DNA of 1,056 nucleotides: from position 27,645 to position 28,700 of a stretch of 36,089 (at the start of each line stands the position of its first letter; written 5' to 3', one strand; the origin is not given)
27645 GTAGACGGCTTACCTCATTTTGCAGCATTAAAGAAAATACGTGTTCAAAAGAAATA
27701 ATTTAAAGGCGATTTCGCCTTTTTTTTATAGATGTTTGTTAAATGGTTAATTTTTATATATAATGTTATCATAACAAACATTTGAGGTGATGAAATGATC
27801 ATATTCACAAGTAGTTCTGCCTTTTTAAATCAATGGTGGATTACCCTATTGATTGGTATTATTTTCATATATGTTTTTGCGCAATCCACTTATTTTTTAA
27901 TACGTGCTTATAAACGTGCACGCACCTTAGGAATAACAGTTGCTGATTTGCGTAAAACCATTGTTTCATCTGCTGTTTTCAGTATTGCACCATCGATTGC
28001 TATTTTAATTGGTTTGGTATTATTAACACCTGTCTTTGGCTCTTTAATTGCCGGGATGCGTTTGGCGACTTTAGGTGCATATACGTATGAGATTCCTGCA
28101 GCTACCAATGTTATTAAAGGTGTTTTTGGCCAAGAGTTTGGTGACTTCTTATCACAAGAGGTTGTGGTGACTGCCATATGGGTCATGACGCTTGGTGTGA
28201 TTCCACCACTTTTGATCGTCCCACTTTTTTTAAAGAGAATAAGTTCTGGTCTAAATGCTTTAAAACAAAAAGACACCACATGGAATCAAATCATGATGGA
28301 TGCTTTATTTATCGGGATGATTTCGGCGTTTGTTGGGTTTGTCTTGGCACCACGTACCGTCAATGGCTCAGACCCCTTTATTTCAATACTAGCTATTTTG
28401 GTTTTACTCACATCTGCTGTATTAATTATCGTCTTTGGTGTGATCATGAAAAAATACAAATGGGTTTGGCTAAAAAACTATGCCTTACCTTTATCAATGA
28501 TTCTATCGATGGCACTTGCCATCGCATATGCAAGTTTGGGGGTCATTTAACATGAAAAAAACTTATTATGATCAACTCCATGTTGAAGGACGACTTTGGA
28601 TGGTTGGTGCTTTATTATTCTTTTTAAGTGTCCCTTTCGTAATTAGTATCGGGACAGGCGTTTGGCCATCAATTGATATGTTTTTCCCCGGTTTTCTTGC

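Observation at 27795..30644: Operon of two unannotatable polytopic membrane proteins plus a membrane-anchored M20 hydrolase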

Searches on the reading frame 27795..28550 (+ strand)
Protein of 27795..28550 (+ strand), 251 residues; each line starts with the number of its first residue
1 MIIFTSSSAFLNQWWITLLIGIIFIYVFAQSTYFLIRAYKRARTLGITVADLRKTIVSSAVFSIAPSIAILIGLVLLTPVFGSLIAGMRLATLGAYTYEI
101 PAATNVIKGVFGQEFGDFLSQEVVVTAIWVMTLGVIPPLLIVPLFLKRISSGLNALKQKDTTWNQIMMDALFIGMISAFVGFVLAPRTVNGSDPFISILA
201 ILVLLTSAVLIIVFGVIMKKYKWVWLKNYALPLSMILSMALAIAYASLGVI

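Call 7: search_protein_families(library=pfam, proteins=[window:27795-28550:+], max_evalue=0.1)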
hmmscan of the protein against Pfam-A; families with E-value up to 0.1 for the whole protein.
window:27795-28550:+ (251 aa): 3 families
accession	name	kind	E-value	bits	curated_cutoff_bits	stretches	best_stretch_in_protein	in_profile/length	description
PF16481.10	DUF5058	-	3.3e-50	171.2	28.2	1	12-239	1-222/222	Domain of unknown function (DUF5058)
PF05230.16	MASE2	-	0.0099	16.3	25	1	133-188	32-85/89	MASE2 domain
PF11374.13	DUF3176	-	0.09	13.5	27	0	197-232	21-56/105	Protein of unknown function (DUF3176)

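Call 8: search_protein_families(library=ncbifam, proteins=[window:27795-28550:+], max_evalue=0.1)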
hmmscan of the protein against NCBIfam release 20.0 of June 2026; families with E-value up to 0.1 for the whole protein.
window:27795-28550:+ (251 aa): 0 families

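Call 16: find_homologous_proteins(query=window:27795-28547:+)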
Query window:27795-28547:+ (251 aa): 194 proteins with E <= 0.001 among 5096 candidates; the best 120 are listed.
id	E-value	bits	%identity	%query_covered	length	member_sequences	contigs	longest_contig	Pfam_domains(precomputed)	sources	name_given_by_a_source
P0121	7.7e-138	476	93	100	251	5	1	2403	PF16481.11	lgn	-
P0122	4.8e-129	447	86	100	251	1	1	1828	PF16481.11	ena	-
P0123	5.3e-111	388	75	100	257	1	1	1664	PF16481.11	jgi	jgi:hypothetical protein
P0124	4.7e-101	356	65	100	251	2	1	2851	PF16481.11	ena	-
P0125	1.0e-100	355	67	96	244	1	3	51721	PF16481.11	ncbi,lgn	ncbi:MAG: DUF5058 family protein [Bacillota bacterium]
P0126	4.7e-98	346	67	96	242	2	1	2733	PF16481.11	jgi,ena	-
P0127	4.8e-98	346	67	96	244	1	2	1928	PF16481.11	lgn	-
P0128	8.5e-98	345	65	96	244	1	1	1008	PF16481.11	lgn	-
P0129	1.3e-97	345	67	96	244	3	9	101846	PF16481.11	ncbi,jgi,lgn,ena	-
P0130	1.3e-97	345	67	96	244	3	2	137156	PF16481.11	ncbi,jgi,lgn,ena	-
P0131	1.4e-97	344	67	96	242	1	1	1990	PF16481.11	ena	-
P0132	2.3e-97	344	67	96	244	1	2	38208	PF16481.11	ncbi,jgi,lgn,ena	-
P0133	3.3e-97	343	66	96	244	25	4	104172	PF16481.11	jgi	jgi:sterol desaturase/sphingolipid hydroxylase (fatty acid hydroxylase superfamily)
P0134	3.4e-97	343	66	96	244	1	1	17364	PF16481.11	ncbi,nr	ncbi:MAG: DUF5058 family protein [Acholeplasmataceae bacterium]|nr:DUF5058 family protein [Acholepla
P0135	6.4e-97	342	66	96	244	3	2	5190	PF16481.11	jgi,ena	-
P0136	7.5e-97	342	64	96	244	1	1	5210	PF16481.11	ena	-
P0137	8.2e-97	342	65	96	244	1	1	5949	PF16481.11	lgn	-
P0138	8.8e-97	342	66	96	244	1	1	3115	PF16481.11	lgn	-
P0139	1.5e-96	341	66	96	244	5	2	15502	PF16481.11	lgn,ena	-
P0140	2.6e-96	340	65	96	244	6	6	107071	PF16481.11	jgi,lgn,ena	-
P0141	2.6e-96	340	67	96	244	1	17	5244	PF16481.11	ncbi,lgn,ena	-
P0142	5.9e-96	339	66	96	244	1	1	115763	PF16481.11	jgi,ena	-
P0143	6.5e-96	339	66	96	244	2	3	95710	PF16481.11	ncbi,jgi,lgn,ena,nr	ncbi:MAG: DUF5058 family protein [Firmicutes bacterium]|nr:DUF5058 family protein [Bacillota bacteri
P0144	7.6e-96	339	65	96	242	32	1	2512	PF16481.11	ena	-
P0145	9.3e-96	338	64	96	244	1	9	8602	PF16481.11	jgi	jgi:hypothetical protein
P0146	1.3e-95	338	66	96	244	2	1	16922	PF16481.11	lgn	-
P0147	1.6e-95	338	64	96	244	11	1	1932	PF16481.11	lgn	-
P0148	1.8e-95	337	65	96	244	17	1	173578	PF16481.11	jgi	-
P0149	1.9e-95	337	65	96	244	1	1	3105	PF16481.11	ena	-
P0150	4.2e-95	336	66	96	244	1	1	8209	PF16481.11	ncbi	-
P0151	6.2e-95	336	65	96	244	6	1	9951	PF16481.11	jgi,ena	-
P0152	1.7e-94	334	68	96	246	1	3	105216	PF16481.11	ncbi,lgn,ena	-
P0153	1.8e-94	334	64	96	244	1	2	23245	PF16481.11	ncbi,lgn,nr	ncbi:MAG: DUF5058 family protein [Acholeplasmataceae bacterium]|nr:DUF5058 family protein [Acholepla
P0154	3.1e-94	333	67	96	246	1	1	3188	PF16481.11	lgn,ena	-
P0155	1.2e-93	332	64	96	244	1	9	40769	PF16481.11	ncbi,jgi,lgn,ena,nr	ncbi:MAG TPA: DUF5058 domain-containing protein [Acholeplasmataceae bacterium]|nr:MAG: hypothetical 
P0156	2.6e-93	330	68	96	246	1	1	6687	PF16481.11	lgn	-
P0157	2.7e-93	330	68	96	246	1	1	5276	PF16481.11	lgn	-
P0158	3.2e-93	330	67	96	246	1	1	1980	PF16481.11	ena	-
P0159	3.4e-93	330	64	96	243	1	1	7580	PF16481.11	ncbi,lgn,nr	ncbi:MAG: DUF5058 family protein [Acholeplasmataceae bacterium]|nr:DUF5058 family protein [Acholepla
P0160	4.5e-93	330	64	96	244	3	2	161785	PF16481.11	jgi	-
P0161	5.1e-93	329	63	96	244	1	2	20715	PF16481.11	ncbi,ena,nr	ncbi:MAG: hypothetical protein A2102_02850 [Tenericutes bacterium GWF2_38_8]|nr:MAG: hypothetical pr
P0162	6.2e-93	329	67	96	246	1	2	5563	PF16481.11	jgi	jgi:hypothetical protein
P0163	7.6e-93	329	63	95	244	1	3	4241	PF16481.11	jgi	jgi:hypothetical protein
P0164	7.8e-93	329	67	96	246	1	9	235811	PF16481.11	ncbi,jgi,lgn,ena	ncbi:MAG: DUF5058 family protein [Acholeplasmataceae bacterium]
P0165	1.0e-92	328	62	96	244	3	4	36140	PF16481.11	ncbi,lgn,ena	-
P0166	1.0e-92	328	63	96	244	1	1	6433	PF16212.12,PF16481.11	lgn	-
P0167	1.2e-92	328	67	96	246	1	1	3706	PF16481.11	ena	-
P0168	1.3e-92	328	64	96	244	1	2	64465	PF16481.11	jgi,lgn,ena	-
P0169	1.5e-92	328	62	96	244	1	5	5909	PF16481.11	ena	-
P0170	2.0e-92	328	62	96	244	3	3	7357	PF16481.11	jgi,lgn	-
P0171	2.3e-92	327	66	96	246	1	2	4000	PF16481.11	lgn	-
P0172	2.3e-92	327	66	96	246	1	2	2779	PF16481.11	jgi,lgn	jgi:hypothetical protein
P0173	2.8e-92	327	64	96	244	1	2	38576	PF16481.11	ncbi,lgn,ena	-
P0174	2.8e-92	327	66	96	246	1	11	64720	PF16481.11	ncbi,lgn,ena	-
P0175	3.0e-92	327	64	96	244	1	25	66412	PF16481.11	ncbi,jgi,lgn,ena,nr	ncbi:MAG TPA: DUF5058 family protein [Acholeplasmataceae bacterium]|nr:DUF5058 family protein [Achol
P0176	4.5e-92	326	66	96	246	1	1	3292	PF16481.11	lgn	-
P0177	6.5e-92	326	66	96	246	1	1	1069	PF16481.11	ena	-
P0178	6.7e-92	326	63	96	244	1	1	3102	PF16481.11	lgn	-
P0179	7.3e-92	326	66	96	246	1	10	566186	PF16481.11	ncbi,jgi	jgi:Domain of unknown function (DUF5058)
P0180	7.4e-92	326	64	96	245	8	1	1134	PF16481.11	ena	-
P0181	9.0e-92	325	63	96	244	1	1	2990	PF16481.11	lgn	-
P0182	9.0e-92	325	66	96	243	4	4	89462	PF16481.11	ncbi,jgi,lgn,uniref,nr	ncbi:DUF5058 family protein [Peloplasma aerotolerans]|jgi:hypothetical protein|uniref:DUF5058 family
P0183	1.4e-91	325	64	96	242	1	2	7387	PF16481.11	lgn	-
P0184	6.3e-91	323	63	96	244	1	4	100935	PF16481.11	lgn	-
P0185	7.4e-91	322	63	97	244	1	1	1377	PF16481.11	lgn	-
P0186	8.0e-91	322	63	96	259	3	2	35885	PF16481.11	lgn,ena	-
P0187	8.3e-91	322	64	96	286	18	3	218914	PF16481.11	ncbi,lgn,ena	-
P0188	1.0e-90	322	66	96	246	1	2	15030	PF16481.11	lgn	-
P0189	1.3e-90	322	65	96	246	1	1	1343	PF16481.11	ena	-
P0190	2.1e-90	321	65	96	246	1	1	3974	PF16481.11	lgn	-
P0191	3.3e-90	320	64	96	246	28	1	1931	PF16481.11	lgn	-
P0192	3.7e-90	320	66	96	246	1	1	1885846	PF16481.11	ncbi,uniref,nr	ncbi:DUF5058 family protein [Mariniplasma anaerobium]|uniref:DUF5058 domain-containing protein n=1 T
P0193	4.8e-90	320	64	96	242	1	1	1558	PF16481.11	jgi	jgi:hypothetical protein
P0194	1.5e-89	318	65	96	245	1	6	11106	PF16481.11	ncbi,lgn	-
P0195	1.8e-89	318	65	92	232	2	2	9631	PF16481.11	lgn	-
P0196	4.5e-89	317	64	96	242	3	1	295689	PF16481.11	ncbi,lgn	-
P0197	1.2e-88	315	62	96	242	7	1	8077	PF16481.11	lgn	-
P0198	1.3e-88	315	64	96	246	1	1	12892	PF16481.11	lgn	-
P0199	1.7e-88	315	64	96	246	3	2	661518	PF16481.11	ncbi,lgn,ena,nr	ncbi:MAG: DUF5058 family protein [Acholeplasmataceae bacterium]|nr:DUF5058 family protein [Acholepla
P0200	2.4e-88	314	64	96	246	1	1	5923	PF16481.11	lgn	-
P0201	3.3e-88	314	61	96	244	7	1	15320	PF16481.11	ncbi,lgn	-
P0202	5.4e-88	313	64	96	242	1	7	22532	PF16481.11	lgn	-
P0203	7.9e-88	312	63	96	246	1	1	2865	PF16481.11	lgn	-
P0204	1.2e-87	312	68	85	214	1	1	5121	PF16481.11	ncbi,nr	ncbi:MAG: DUF5058 family protein, partial [Firmicutes bacterium]|nr:DUF5058 family protein [Bacillot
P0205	1.5e-87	312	62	96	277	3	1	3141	PF16481.11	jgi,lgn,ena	-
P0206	1.8e-87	311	61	96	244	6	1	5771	PF16481.11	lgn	-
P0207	6.5e-87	309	62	96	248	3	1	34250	PF16481.11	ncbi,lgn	-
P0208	7.8e-87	309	61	96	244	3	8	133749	PF16481.11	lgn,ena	-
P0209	1.4e-86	308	61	96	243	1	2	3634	PF16481.11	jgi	jgi:hypothetical protein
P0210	1.8e-86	308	61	96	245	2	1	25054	PF16481.11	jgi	jgi:hypothetical protein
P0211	3.2e-86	307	63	96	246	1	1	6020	PF16481.11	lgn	-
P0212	5.6e-86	306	63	96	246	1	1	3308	PF16481.11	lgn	-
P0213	7.1e-86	306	59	98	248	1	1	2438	PF16481.11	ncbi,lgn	-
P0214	8.0e-86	306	61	96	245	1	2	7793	PF16481.11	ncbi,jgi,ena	ncbi:MAG: DUF5058 family protein [Acholeplasma sp.]|jgi:hypothetical protein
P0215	2.3e-85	304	62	96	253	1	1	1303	PF16481.11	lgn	-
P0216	2.5e-85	304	59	98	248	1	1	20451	PF16481.11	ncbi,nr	ncbi:MAG: DUF5058 family protein [Acholeplasmataceae bacterium]|nr:DUF5058 family protein [Acholepla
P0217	5.2e-85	303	61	96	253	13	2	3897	PF16481.11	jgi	jgi:hypothetical protein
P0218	5.2e-85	303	59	96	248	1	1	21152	PF16481.11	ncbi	ncbi:MAG: DUF5058 family protein [Acholeplasmataceae bacterium]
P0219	7.0e-85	303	61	96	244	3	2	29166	PF16481.11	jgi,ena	-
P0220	2.1e-84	301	58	98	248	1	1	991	PF16481.11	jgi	jgi:hypothetical protein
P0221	6.6e-84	300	59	96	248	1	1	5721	PF16481.11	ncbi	ncbi:MAG: DUF5058 family protein [Acholeplasmataceae bacterium]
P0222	8.2e-84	299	58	96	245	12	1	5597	PF16481.11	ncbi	-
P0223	8.3e-84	299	60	96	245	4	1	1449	PF16481.11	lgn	-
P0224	9.5e-84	299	59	96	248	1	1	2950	PF16481.11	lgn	-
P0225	9.6e-84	299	60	96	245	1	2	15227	PF16481.11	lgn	-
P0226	1.2e-83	299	61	96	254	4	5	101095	PF16481.11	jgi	jgi:hypothetical protein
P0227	1.6e-83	298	60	96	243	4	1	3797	PF16481.11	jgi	-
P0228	1.9e-83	298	59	98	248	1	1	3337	PF16481.11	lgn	-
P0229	3.0e-83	297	61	96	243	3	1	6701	PF16481.11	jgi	jgi:hypothetical protein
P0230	3.6e-83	297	60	96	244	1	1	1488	PF16481.11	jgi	jgi:hypothetical protein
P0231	4.4e-83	297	60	96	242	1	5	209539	PF16481.11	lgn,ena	-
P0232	8.1e-83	296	58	98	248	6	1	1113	PF16481.11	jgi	jgi:hypothetical protein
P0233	3.2e-82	294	60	94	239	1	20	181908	PF16481.11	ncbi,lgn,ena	-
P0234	3.2e-82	294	59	96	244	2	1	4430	PF16481.11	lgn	-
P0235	5.0e-82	293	58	96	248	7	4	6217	PF16481.11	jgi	jgi:hypothetical protein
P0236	6.4e-82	293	60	94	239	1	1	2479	PF16481.11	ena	-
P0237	9.4e-82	293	58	96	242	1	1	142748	PF16481.11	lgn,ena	-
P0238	1.0e-81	293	60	94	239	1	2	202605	PF16481.11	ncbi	-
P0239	1.1e-81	292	60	94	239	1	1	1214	PF16481.11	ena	-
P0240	1.2e-81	292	59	95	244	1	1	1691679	PF16481.11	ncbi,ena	-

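Call 36: predict_structure(alignment_id=A2)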
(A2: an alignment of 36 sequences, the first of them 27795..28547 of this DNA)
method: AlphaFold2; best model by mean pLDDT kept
length: 251 residues; sequences in the alignment: 36
mean_pLDDT: 61.9   pTM: 0.41
mean pLDDT of the five models: 61.9, 60.1, 56.5, 55.6, 49.5
residues with pLDDT >= 90: 0; 70-90: 58; 50-70: 165; < 50: 28
segments of 3 or more residues with pLDDT < 50: 1-11
pLDDT, mean of each block of 10 residues (from residue 1): 40 52 59 68 71 63 58 63 58 55 69 71 68 59 59 59 50 48 52 64 75 76 69 68 71 64
secondary structure, 60 per line:
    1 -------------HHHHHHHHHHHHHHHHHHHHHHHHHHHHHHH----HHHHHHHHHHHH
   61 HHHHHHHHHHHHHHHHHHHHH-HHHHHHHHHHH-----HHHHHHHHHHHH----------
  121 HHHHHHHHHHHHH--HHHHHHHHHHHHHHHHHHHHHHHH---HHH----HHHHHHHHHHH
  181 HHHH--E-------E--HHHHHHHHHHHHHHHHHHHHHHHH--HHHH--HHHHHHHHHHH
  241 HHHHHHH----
elements in order: H14-44 H49-81 H83-93 H99-110 H121-133 H136-159 H170-184 H198-221 H224-227 H230-247
